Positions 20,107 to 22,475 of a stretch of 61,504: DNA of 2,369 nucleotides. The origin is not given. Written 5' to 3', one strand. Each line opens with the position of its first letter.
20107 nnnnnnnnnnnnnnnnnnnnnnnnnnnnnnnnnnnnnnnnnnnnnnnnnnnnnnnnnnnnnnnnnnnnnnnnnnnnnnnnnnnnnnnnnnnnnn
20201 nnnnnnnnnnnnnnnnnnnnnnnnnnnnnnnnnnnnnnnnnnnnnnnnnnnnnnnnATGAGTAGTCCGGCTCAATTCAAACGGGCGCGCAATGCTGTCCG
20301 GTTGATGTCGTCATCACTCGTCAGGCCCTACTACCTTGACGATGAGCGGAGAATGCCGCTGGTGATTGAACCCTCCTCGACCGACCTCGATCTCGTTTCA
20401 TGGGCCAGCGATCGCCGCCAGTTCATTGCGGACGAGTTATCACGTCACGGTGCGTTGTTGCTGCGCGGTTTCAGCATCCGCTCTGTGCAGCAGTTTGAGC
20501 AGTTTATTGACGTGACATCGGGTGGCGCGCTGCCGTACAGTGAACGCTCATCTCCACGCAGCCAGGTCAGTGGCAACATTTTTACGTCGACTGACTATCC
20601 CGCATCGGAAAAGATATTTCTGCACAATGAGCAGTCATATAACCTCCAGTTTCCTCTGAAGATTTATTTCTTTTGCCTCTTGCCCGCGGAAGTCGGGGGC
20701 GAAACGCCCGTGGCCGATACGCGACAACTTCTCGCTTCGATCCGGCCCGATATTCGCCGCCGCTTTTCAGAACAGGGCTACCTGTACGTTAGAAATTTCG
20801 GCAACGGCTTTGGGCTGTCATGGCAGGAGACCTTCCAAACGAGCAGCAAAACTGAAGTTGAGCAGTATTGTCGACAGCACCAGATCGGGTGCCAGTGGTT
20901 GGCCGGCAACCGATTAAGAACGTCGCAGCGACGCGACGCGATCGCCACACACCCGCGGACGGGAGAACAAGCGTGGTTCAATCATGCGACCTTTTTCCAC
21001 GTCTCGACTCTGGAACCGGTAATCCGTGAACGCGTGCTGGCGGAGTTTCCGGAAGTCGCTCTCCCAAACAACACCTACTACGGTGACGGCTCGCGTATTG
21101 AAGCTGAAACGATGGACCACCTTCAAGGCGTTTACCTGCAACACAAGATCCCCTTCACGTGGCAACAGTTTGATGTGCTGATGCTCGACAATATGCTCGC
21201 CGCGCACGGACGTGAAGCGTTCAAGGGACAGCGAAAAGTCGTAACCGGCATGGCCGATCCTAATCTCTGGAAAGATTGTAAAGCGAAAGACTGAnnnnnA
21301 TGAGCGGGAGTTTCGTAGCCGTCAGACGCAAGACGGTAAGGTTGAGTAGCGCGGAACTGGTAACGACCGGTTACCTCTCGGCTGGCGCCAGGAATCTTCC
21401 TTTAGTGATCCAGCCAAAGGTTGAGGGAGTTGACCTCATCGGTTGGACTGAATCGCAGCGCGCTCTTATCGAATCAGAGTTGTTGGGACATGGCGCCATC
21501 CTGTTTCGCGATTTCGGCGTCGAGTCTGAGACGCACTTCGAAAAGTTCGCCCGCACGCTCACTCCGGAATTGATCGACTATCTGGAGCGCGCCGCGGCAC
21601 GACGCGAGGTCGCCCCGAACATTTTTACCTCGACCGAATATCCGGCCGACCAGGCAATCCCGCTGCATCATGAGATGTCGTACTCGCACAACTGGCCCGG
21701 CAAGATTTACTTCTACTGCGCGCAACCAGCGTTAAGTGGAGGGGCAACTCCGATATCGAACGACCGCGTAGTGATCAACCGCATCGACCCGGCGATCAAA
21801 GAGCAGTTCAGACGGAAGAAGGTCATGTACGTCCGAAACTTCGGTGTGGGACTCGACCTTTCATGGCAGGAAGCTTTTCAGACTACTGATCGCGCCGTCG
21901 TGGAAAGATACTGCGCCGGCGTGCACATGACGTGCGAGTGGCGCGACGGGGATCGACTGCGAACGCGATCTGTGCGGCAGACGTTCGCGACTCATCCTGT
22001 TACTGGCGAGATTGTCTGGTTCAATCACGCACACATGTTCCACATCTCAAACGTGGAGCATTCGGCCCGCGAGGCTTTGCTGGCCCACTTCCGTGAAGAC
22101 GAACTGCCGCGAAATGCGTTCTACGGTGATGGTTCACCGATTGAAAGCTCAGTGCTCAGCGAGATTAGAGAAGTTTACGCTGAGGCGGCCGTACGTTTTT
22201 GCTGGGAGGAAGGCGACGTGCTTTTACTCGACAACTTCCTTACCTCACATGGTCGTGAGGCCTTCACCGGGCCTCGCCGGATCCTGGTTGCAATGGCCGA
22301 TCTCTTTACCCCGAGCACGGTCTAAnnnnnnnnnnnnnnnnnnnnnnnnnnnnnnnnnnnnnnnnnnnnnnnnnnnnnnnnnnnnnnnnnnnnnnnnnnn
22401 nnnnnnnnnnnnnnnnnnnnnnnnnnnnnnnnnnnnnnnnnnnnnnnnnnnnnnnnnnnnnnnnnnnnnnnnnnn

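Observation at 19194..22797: Back-to-back C domains across a gene boundary, with two hydroxylase genes inserted between them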

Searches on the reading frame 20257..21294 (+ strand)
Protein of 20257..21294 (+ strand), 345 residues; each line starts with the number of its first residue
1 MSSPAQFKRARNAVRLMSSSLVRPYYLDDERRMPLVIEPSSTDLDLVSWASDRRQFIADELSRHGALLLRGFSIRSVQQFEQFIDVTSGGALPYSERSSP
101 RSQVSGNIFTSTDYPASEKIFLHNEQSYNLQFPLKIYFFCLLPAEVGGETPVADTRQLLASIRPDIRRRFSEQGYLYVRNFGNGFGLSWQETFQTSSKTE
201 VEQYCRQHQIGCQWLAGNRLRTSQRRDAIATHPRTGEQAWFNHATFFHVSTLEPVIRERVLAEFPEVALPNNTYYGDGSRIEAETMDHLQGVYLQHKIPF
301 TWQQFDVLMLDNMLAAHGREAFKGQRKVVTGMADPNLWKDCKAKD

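Call 3: search_protein_families(library=pfam, proteins=[window:20257-21294:+], max_evalue=0.01)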
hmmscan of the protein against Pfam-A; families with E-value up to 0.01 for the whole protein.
window:20257-21294:+ (345 aa): 1 family
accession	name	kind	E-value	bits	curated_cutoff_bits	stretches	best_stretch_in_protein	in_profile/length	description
PF02668.22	TauD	-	1.9e-41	143.1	27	1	40-328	12-263/267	Taurine catabolism dioxygenase TauD, TfdA family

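Call 41: find_encoding_contigs(protein=window:20257-21294:+, flank=2000, max_places=3)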
Protein window:20257-21294:+ (345 aa): 4 contigs read that carry it; 3 places shown.
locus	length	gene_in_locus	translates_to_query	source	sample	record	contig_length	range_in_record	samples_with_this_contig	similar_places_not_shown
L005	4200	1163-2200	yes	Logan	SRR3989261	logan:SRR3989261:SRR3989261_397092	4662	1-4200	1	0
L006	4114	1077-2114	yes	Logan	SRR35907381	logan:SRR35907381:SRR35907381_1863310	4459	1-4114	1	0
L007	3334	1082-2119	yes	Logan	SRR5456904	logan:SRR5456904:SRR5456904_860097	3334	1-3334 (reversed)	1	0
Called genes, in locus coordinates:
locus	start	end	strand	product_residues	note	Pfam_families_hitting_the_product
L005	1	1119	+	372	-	?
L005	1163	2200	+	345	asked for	PF02668:TauD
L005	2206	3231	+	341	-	PF02668:TauD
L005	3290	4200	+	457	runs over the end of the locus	?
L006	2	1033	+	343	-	?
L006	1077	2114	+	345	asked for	PF02668:TauD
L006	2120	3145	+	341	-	PF02668:TauD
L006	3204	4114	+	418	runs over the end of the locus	?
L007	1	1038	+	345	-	?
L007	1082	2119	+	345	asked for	PF02668:TauD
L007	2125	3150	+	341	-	PF02668:TauD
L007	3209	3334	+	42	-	?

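Call 66: search_solved_structures(query=window:20257-21294:+, max_evalue=0.001)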
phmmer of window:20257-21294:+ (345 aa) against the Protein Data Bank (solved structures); distinct sequences matched with E-value up to 0.001: 2.
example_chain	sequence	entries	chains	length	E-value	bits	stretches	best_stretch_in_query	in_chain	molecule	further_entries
9yut_A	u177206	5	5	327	5.1e-33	117.6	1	51-331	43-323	TauD/TfdA-like domain-containing protein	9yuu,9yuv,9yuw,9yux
1y0z_A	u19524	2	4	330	4.2e-30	108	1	51-332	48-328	protein product of AT3G21360 | Clavaminate synthase-like protein At3g21360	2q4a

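Call 97: search_protein_families(library=ncbifam, proteins=[window:20257-21294:+], max_evalue=0.001)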
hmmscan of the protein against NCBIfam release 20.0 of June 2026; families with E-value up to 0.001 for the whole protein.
window:20257-21294:+ (345 aa): 1 family
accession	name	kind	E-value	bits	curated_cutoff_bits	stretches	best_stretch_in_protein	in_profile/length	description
TIGR02410.1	carnitine_TMLD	equivalog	0.00069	19.2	268.3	0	301-328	316-343/362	trimethyllysine dioxygenase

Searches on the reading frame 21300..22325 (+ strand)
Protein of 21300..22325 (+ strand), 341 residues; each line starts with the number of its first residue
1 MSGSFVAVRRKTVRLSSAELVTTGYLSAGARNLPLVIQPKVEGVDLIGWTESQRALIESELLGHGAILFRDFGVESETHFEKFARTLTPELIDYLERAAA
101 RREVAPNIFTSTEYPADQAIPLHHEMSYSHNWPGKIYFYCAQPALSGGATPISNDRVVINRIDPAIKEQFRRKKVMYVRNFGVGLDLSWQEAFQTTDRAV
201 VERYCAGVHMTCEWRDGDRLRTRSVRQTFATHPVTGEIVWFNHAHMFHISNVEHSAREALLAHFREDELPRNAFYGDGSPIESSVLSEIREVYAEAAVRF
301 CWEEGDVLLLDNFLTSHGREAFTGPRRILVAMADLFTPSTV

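Call 3: search_protein_families(library=pfam, proteins=[window:21300-22325:+], max_evalue=0.01)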
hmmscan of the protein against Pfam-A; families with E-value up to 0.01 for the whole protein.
window:21300-22325:+ (341 aa): 1 family
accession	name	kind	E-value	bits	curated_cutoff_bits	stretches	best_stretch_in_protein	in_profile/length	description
PF02668.22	TauD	-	4.1e-46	158.5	27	1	42-330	12-265/267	Taurine catabolism dioxygenase TauD, TfdA family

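Call 67: search_solved_structures(query=window:21300-22325:+, max_evalue=0.001)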
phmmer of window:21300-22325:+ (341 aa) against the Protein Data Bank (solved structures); distinct sequences matched with E-value up to 0.001: 3.
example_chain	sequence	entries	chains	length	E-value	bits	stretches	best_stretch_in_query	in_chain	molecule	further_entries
1y0z_A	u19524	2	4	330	2.1e-34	122.4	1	51-332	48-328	protein product of AT3G21360 | Clavaminate synthase-like protein At3g21360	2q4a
9yut_A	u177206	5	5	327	6.2e-32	114.3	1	51-332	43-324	TauD/TfdA-like domain-containing protein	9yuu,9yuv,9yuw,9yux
7tcl_X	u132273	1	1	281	7e-06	28.6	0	292-325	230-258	TauD/TfdA family dioxygenase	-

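Call 97: search_protein_families(library=ncbifam, proteins=[window:21300-22325:+], max_evalue=0.001)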
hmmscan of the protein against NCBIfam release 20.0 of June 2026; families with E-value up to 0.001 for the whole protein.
window:21300-22325:+ (341 aa): 2 families
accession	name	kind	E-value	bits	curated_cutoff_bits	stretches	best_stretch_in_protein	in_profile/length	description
TIGR02410.1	carnitine_TMLD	equivalog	1.1e-05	25.2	268.3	0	296-328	311-343/362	trimethyllysine dioxygenase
NF007104.0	PRK09553.1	equivalog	0.00021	20.6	313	0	295-328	233-267/282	taurine dioxygenase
